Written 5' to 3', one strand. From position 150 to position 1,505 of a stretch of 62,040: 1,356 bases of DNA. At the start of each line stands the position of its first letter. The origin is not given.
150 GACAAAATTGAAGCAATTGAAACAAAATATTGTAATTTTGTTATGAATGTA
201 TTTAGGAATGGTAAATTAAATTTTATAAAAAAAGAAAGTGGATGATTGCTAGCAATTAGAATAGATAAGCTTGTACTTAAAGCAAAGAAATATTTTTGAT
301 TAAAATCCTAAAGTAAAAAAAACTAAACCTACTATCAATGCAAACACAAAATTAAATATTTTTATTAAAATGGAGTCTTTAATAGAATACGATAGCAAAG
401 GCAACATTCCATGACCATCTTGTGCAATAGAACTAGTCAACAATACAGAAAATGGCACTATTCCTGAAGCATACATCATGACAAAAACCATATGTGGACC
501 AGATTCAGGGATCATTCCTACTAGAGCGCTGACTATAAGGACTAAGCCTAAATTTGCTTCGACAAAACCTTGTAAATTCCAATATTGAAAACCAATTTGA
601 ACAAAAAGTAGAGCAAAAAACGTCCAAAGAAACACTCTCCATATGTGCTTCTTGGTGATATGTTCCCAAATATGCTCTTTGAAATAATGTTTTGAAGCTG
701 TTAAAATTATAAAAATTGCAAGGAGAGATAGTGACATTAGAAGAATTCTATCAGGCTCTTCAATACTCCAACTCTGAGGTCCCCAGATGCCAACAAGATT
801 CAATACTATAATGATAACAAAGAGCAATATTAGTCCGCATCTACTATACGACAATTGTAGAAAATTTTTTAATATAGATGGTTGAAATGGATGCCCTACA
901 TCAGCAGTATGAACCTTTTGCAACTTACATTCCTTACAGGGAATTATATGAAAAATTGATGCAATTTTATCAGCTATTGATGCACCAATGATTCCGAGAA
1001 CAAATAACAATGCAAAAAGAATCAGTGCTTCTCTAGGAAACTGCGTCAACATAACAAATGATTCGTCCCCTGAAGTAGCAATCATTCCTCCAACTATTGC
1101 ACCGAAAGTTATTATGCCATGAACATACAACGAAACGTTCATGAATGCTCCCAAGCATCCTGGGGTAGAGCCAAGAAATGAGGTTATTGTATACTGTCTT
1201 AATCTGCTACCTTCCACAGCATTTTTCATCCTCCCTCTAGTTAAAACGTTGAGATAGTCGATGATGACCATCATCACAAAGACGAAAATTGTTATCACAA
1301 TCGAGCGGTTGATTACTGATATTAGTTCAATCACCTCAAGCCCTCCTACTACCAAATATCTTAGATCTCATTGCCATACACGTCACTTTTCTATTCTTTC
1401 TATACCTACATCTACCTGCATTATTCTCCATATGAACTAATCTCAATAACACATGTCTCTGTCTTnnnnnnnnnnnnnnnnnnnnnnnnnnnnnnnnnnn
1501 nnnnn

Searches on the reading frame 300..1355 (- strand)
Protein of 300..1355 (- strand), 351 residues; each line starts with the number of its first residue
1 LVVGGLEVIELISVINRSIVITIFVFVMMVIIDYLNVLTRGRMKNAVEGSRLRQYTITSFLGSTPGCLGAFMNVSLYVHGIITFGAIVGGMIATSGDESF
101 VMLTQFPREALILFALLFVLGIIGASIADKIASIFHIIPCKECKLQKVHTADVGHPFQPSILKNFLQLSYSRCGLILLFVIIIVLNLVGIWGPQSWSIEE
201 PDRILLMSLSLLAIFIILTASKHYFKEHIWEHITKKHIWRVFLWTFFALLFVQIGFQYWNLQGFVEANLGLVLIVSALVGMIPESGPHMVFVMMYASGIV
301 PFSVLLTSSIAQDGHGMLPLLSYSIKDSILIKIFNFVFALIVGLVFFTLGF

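Call 85: search_protein_families(library=pfam, proteins=[window:300-1355:-], max_evalue=0.00001)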
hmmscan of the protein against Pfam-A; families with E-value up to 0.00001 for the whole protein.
window:300-1355:- (351 aa): 1 family
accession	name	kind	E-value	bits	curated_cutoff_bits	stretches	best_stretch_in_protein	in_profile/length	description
PF11449.14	ArsP_2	-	6.2e-37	128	32.5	1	18-349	14-358/359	Putative, 10TM heavy-metal exporter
